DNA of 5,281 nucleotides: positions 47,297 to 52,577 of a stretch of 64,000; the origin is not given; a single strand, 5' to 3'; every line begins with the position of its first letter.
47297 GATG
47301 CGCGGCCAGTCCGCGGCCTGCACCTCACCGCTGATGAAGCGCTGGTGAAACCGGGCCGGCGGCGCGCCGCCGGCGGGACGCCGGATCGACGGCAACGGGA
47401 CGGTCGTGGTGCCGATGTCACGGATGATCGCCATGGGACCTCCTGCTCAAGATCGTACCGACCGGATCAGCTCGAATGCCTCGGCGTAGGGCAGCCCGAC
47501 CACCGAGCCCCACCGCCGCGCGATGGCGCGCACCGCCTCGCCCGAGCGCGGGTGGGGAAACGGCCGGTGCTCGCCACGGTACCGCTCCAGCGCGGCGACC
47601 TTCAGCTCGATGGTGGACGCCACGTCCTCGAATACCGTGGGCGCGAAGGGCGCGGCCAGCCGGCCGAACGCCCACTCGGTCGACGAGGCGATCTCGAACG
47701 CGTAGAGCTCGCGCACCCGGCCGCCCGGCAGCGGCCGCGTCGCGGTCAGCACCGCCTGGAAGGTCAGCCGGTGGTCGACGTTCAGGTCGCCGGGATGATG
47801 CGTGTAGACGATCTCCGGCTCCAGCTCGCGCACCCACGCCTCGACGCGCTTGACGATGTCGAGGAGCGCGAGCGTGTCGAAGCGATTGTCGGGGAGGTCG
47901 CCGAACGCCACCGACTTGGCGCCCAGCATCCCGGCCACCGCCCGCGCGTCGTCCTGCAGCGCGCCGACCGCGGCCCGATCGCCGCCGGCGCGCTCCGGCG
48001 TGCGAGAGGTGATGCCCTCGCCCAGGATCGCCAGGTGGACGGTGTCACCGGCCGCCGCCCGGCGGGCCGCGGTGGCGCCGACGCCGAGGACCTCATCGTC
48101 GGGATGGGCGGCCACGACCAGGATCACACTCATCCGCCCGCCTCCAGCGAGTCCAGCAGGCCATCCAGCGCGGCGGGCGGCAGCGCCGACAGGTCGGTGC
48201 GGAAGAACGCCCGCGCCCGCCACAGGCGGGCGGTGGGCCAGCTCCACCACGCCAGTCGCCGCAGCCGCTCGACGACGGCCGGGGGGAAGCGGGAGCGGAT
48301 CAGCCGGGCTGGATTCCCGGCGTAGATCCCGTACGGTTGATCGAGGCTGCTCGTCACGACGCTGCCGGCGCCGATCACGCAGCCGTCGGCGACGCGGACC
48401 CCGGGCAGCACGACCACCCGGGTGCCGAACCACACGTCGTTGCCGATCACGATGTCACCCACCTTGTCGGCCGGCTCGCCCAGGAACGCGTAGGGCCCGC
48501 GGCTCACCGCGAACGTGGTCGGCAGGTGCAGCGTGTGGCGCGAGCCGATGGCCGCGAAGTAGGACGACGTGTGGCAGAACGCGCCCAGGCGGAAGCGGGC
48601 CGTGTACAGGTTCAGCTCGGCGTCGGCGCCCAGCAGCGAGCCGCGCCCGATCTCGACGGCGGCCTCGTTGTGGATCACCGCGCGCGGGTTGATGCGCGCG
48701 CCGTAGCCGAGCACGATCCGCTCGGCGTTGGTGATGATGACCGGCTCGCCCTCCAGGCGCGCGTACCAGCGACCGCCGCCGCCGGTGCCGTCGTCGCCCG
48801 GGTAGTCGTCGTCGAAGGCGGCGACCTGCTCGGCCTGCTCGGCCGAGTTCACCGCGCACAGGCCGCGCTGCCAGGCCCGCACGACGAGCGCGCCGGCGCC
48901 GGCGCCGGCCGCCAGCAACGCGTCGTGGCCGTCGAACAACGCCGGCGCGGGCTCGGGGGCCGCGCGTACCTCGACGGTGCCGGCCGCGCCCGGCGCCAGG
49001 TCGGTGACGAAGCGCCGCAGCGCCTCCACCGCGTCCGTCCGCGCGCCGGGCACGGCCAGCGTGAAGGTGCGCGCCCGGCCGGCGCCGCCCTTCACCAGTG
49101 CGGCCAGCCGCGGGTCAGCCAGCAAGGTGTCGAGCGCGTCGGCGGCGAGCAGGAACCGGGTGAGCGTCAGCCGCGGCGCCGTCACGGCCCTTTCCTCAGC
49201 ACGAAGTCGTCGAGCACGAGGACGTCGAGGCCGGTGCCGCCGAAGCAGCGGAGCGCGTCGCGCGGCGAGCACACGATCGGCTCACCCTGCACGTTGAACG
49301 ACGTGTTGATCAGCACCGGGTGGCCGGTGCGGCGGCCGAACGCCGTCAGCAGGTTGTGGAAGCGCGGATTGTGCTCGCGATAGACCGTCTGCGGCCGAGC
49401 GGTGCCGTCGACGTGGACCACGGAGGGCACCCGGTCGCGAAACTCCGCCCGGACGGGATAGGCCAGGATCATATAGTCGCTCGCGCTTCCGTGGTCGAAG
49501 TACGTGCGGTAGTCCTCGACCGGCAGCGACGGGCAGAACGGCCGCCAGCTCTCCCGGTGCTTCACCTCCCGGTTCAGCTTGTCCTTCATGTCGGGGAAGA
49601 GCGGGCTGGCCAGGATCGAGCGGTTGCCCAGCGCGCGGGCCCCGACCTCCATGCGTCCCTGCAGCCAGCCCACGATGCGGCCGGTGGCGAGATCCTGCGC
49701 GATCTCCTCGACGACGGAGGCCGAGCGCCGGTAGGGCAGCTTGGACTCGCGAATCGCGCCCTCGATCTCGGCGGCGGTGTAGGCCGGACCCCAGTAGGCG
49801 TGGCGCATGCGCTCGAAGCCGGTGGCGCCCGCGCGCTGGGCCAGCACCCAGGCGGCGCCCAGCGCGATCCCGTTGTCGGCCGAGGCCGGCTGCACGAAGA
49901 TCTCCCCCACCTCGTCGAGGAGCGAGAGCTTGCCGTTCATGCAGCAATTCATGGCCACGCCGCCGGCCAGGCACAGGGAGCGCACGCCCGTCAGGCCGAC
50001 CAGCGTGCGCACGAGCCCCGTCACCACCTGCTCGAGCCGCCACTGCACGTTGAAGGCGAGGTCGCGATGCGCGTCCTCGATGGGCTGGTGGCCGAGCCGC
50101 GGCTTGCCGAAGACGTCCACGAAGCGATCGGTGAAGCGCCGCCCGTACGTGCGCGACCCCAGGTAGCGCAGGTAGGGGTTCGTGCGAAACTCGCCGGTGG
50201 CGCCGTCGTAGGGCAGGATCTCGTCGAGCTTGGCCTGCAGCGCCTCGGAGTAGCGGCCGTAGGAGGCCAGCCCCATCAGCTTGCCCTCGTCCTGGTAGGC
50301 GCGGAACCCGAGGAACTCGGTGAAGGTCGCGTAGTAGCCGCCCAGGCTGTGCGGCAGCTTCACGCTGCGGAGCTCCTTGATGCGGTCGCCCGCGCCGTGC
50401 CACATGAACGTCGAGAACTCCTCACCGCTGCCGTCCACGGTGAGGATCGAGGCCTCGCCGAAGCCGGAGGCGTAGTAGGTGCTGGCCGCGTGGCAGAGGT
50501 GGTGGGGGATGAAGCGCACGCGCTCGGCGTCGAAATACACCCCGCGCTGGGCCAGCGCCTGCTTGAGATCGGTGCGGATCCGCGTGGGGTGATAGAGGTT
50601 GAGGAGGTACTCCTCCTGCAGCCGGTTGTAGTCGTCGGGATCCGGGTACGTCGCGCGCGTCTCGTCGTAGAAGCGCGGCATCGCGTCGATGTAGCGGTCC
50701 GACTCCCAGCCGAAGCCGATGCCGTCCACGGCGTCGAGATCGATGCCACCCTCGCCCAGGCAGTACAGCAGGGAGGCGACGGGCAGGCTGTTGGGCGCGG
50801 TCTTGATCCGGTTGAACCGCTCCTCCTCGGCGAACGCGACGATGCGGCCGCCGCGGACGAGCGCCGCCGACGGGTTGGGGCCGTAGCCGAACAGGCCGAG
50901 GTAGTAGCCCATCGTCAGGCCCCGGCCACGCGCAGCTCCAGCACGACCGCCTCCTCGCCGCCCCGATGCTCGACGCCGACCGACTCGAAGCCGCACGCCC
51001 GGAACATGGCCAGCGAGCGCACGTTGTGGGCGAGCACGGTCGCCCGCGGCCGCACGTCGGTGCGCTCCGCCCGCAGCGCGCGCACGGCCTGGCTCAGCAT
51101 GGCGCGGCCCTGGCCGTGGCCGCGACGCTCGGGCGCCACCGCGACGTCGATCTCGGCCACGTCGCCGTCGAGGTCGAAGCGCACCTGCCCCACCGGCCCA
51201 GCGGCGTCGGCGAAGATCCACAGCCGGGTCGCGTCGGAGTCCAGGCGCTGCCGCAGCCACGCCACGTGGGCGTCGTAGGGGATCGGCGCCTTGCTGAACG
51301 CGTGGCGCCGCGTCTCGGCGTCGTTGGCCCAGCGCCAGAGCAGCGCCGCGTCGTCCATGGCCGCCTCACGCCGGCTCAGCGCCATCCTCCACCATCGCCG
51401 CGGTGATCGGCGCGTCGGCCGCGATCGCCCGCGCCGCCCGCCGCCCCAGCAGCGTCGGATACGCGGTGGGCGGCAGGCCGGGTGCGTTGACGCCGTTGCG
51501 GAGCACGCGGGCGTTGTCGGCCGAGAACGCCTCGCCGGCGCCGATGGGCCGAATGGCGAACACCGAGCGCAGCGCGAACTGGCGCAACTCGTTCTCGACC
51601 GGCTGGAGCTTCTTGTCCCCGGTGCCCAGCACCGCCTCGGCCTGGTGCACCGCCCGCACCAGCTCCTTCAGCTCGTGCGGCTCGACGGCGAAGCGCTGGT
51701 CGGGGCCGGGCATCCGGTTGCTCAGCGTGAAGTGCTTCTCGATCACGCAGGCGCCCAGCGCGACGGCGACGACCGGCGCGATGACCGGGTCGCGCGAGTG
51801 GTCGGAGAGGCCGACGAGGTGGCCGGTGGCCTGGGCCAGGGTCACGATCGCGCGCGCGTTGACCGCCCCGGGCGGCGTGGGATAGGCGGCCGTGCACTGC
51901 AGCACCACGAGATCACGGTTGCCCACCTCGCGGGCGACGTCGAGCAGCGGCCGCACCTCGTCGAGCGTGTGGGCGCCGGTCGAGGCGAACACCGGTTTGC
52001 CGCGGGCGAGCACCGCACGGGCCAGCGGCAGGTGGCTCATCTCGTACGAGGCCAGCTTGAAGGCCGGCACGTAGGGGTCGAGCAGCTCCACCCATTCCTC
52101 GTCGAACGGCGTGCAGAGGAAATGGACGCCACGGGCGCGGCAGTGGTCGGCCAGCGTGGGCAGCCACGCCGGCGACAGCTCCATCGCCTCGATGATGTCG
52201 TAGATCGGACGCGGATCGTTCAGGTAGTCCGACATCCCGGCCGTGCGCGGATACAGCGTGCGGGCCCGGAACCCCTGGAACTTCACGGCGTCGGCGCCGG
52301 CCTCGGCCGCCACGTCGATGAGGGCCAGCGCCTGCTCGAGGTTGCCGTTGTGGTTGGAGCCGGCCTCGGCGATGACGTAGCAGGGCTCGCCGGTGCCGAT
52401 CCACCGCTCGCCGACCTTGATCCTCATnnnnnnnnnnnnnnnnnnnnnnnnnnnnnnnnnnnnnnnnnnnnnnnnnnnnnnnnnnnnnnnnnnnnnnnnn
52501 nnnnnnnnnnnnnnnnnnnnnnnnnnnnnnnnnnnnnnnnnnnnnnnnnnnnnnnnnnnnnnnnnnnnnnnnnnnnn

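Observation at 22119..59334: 37-kb, 33-gene single-strand glycan locus combining nonulosonic-acid, dideoxyhexose, radical-SAM and methylation chemistry with an ABC-flippase/ligase assembly logic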

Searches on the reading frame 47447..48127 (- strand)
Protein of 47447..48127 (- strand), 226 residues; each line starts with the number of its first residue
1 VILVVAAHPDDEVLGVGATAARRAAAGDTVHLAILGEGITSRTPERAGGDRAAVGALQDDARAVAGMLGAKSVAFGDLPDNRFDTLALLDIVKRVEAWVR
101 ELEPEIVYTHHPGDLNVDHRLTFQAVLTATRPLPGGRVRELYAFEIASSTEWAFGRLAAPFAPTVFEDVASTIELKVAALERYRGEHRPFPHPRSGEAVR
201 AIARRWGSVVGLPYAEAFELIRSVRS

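Call 7: search_protein_families(library=pfam, proteins=[window:47447-48127:-], max_evalue=0.001)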
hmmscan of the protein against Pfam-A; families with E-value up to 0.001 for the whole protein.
window:47447-48127:- (226 aa): 1 family
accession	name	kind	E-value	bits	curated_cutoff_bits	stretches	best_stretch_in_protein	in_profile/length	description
PF02585.22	PIG-L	-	2.6e-24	86.6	28.2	1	3-129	1-128/129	GlcNAc-PI de-N-acetylase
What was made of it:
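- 47447..48127 (-): PIG-L/LmbE-type de-N-acetylase (accessory trio, gene 3). Pfam PIG-L, E = 2.6e-24 (call 7).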

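Call 14: search_protein_families(library=ncbifam, proteins=[window:47447-48127:-], max_evalue=0.00001)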
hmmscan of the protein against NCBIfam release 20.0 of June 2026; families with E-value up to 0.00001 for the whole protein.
window:47447-48127:- (226 aa): 2 families
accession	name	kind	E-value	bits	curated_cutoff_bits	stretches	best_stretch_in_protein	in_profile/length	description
TIGR04001.1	thiol_BshB1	equivalog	4.5e-12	46.2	182.5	1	2-220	4-220/226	bacillithiol biosynthesis deacetylase BshB1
TIGR04000.1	thiol_BshB2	equivalog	2.1e-09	37.4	195.25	1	2-184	3-182/217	bacillithiol biosynthesis deacetylase BshB2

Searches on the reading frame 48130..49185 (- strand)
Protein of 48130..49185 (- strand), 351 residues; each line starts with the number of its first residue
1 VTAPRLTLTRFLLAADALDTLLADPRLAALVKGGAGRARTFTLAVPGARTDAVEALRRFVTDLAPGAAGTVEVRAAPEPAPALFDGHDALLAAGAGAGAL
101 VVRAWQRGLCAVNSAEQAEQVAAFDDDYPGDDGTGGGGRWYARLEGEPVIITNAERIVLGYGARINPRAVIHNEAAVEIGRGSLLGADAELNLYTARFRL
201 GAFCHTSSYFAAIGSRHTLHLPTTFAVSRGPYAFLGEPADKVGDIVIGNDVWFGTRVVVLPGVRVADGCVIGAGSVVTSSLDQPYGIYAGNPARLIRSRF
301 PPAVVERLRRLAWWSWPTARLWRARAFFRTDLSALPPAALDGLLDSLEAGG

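Call 6: search_protein_families(library=pfam, proteins=[window:48130-49185:-], max_evalue=0.001)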
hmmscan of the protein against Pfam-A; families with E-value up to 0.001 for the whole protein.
window:48130-49185:- (351 aa): 2 families
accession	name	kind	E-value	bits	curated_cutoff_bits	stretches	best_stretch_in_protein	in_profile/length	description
PF00132.30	Hexapep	-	2.2e-11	43.4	27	1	244-278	1-35/36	Bacterial transferase hexapeptide (six repeats)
PF14602.12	Hexapep_2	-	9.8e-08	32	27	1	245-278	2-33/34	Hexapeptide repeat of succinyl-transferase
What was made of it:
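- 48130..49185 (-): Hexapeptide-repeat acyltransferase with an unassigned ~230-aa N-terminal part (accessory trio, gene 2). Pfam Hexapep at residues 244-278 (call 6).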

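Call 14: search_protein_families(library=ncbifam, proteins=[window:48130-49185:-], max_evalue=0.00001)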
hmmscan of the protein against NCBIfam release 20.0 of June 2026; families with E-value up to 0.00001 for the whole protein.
window:48130-49185:- (351 aa): 22 families
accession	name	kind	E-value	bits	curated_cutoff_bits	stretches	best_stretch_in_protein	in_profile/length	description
TIGR03308.1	phn_thr-fam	hypoth_equivalog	2.7e-26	92.7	201.65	1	244-329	108-192/204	phosphonate metabolim protein, transferase hexapeptide repeat family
NF000311.1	Vat_ABCDEFH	equivalog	4.8e-24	85.1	300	1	242-319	108-184/201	Vat family streptogramin A O-acetyltransferase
NF000490.1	chloram_CatB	equivalog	1.1e-22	80.4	350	1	239-326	105-191/210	type B chloramphenicol O-acetyltransferase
NF000020.1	stregram_VatE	exception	7.9e-22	77.9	450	1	242-315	113-185/214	streptogramin A O-acetyltransferase Vat(E)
NF033468.1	stregram_VatI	exception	1.3e-20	74.1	415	1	242-315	110-182/208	streptogramin A O-acetyltransferase Vat(I)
NF000147.1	stregram_VatF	exception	5.3e-19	68.6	400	1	242-325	118-200/221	streptogramin A O-acetyltransferase Vat(F)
NF000101.1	stregram_VatA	exception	3.5e-18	66.1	450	1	242-315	116-188/219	streptogramin A O-acetyltransferase Vat(A)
NF000111.1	stregram_VatD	exception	9.3e-18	64.8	400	1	243-318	112-186/209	streptogramin A O-acetyltransferase Vat(D)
NF000097.1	stregram_VatC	exception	6.7e-16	58.8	425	1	242-315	116-188/212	streptogramin A O-acetyltransferase Vat(C)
NF000504.1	stregram_VatH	exception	7.3e-16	58.7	475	1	242-316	115-188/216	streptogramin A O-acetyltransferase Vat(H)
NF007240.0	PRK09677.1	equivalog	1.7e-14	53.8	243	1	244-298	130-183/192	putative lipopolysaccharide biosynthesis O-acetyl transferase WbbJ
NF007797.0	PRK10502.1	subfamily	1.9e-13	50.5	192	1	242-300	123-180/183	WcaF family extracellular polysaccharide biosynthesis acetyltransferase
TIGR03570.1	NeuD_NnaD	subfamily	4.7e-12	45.9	160.8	1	237-294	146-202/202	NeuD/PglB/VioB family sugar acetyltransferase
NF007076.0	PRK09527.1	equivalog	1.5e-11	44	347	1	245-298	132-184/203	galactoside O-acetyltransferase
NF007499.0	PRK10092.1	equivalog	9.8e-11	41.8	314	1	245-297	130-181/183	maltose O-acetyltransferase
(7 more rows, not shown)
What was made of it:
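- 48130..49185 (-): NCBIfam Vat/CatB-like, C-terminal part only (call 14).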

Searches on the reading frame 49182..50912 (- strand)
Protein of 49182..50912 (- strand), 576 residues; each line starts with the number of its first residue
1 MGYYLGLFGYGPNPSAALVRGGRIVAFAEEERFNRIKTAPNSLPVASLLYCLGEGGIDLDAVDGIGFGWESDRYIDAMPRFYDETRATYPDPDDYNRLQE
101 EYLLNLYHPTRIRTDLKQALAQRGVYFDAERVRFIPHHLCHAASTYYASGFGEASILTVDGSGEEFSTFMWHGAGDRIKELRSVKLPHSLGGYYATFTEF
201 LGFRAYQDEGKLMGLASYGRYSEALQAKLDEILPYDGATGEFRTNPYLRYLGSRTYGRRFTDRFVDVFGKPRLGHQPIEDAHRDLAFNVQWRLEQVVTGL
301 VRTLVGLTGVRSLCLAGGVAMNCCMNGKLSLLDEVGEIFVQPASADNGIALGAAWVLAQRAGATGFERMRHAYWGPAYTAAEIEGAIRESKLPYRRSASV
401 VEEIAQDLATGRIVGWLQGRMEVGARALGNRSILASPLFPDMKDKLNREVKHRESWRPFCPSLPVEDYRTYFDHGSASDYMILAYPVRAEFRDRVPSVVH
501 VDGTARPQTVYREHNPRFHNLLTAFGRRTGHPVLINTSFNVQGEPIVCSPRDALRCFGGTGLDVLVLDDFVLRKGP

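Call 6: search_protein_families(library=pfam, proteins=[window:49182-50912:-], max_evalue=0.001)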
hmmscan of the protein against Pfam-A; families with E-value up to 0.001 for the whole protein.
window:49182-50912:- (576 aa): 2 families
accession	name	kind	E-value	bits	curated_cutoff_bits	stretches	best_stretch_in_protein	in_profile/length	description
PF16861.10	Carbam_trans_C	-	2.1e-70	236.2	27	1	405-574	1-170/170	Carbamoyltransferase C-terminus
PF02543.21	Carbam_trans_N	-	3.3e-49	168.6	24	1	14-354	12-345/346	Carbamoyltransferase N-terminus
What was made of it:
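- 49182..50912 (-): NodU/CmcH-type carbamoyltransferase (accessory trio, gene 1). Pfam Carbam_trans_N + Carbam_trans_C (call 6).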

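Call 14: search_protein_families(library=ncbifam, proteins=[window:49182-50912:-], max_evalue=0.00001)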
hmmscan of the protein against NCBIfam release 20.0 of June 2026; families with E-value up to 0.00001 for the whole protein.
window:49182-50912:- (576 aa): 1 family
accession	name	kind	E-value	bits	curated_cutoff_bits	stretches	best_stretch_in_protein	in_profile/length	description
NF041651.1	nodul_NodU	equivalog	2.5e-46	158.6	1000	1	210-545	203-528/556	nodulation protein NodU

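Call 63: find_related_loci(query=window:49182-50912:-, collection=genome_contigs, flank=8000)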
Query window:49182-50912:- (576 aa) in genome_contigs; peptide patterns used: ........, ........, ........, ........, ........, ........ (x = any residue, [..] = any of these).
20 stretches matched a pattern; 5 encode a relative of the query (tblastn E <= 1e-3); 5 distinct loci.
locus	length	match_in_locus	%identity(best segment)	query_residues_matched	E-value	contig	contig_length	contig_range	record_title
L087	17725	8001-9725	77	1-574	0e+0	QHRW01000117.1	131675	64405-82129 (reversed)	MAG: Candidatus Rokuibacteriota bacterium isolate AR5 14_1009_16_40cm_scaffold_445_curated, whole genome shotgun sequenc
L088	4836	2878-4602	75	1-574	0e+0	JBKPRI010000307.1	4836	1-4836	MAG: Candidatus Methylomirabilota bacterium isolate GS_EKS_MAG_00053 GS_EKS_000002722119, whole genome shotgun sequence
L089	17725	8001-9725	91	1-575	0e+0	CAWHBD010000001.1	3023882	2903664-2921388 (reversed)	MAG: uncultured Candidatus Rokubacteria bacterium isolate MFD02840.bin.3.55 genome assembly, contig: contig_10462, whole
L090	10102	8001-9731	66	1-574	0e+0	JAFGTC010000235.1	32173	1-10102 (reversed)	MAG: Candidatus Omnitrophota bacterium isolate Zod_Metabat.949 k87_10785102, whole genome shotgun sequence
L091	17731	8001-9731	76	1-574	0e+0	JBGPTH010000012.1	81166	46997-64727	MAG: Nitrospiria bacterium isolate OBJ1_062018_110_73 k141_2703791_length_81166_cov_20.0882, whole genome shotgun sequen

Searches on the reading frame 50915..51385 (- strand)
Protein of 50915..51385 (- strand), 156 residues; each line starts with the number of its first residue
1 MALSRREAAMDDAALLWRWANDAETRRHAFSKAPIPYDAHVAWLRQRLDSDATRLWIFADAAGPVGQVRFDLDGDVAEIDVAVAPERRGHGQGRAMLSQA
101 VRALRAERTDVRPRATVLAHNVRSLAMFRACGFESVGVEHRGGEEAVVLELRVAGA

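Call 6: search_protein_families(library=pfam, proteins=[window:50915-51385:-], max_evalue=0.001)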
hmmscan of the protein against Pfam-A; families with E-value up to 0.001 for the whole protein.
window:50915-51385:- (156 aa): 6 families
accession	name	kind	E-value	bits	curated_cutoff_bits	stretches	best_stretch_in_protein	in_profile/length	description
PF00583.31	Acetyltransf_1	-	8.6e-12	45.8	20.7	1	37-133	21-116/116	Acetyltransferase (GNAT) family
PF13302.13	Acetyltransf_3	-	6.4e-11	43.5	25.4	1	7-134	6-138/138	Acetyltransferase (GNAT) domain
PF13508.13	Acetyltransf_7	-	4e-09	37.2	27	1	53-134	3-83/84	Acetyltransferase (GNAT) domain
PF13673.13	Acetyltransf_10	-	1.7e-05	25.3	23.6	1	44-140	22-114/128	Acetyltransferase (GNAT) domain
PF13523.12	Acetyltransf_8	-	0.00014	21.9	27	0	10-136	3-140/145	Acetyltransferase (GNAT) domain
PF14542.12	Acetyltransf_CG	-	0.00066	20.2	30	1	62-119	9-68/80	GCN5-related N-acetyl-transferase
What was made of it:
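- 50915..51385 (-): GNAT N-acetyltransferase (PseH-like). Pfam Acetyltransf_1 (call 6).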

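Call 14: search_protein_families(library=ncbifam, proteins=[window:50915-51385:-], max_evalue=0.00001)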
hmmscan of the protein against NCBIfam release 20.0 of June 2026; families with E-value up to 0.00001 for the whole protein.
window:50915-51385:- (156 aa): 2 families
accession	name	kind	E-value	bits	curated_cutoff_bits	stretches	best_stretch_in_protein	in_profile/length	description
TIGR03585.1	PseH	equivalog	9e-10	38.8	93.1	1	12-141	10-141/156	UDP-4-amino-4,6-dideoxy-N-acetyl-beta-L-altrosamine N-acetyltransferase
NF040503.1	resist_ArsN1a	equivalog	1.4e-06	28.2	170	1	76-143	77-143/159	arsinothricin resistance N-acetyltransferase ArsN1 family A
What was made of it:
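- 50915..51385 (-): NCBIfam PseH 38.8/93 (call 14).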

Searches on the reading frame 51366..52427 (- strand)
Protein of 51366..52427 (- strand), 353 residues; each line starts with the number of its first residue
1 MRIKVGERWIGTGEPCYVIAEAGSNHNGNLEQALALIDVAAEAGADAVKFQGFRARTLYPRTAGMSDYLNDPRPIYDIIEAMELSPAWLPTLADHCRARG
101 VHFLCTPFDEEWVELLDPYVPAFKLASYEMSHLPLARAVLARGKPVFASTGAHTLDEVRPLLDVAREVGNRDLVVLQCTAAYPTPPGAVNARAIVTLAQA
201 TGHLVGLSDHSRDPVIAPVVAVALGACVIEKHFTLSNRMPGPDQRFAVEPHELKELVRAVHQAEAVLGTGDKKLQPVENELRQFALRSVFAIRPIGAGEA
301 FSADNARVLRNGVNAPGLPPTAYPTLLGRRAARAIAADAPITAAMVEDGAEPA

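Call 6: search_protein_families(library=pfam, proteins=[window:51366-52427:-], max_evalue=0.001)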
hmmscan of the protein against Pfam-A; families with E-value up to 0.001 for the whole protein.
window:51366-52427:- (353 aa): 2 families
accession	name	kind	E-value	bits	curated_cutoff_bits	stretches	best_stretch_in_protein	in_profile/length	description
PF03102.20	NeuB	-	2e-73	247.2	22.1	1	36-272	1-241/241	NeuB family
PF08666.17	SAF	-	9e-12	45.8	21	1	287-347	2-63/63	SAF domain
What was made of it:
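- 51366..52427 (-): NeuB-family nonulosonate synthase (PseI-like). Pfam NeuB + SAF (call 6).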

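Call 14: search_protein_families(library=ncbifam, proteins=[window:51366-52427:-], max_evalue=0.00001)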
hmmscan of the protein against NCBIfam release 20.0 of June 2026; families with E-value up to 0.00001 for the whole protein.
window:51366-52427:- (353 aa): 2 families
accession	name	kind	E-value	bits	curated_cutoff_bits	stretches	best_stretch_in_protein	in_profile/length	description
TIGR03569.1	NeuB_NnaB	equivalog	3.6e-90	302.4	399.65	1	16-340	1-328/329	N-acetylneuraminate synthase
TIGR03586.1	PseI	equivalog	2.1e-79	267.1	340.25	1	16-340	2-326/327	pseudaminic acid synthase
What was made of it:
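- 51366..52427 (-): NCBIfam NeuB 302/400 and PseI 267/340, both below cut-off (call 14).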
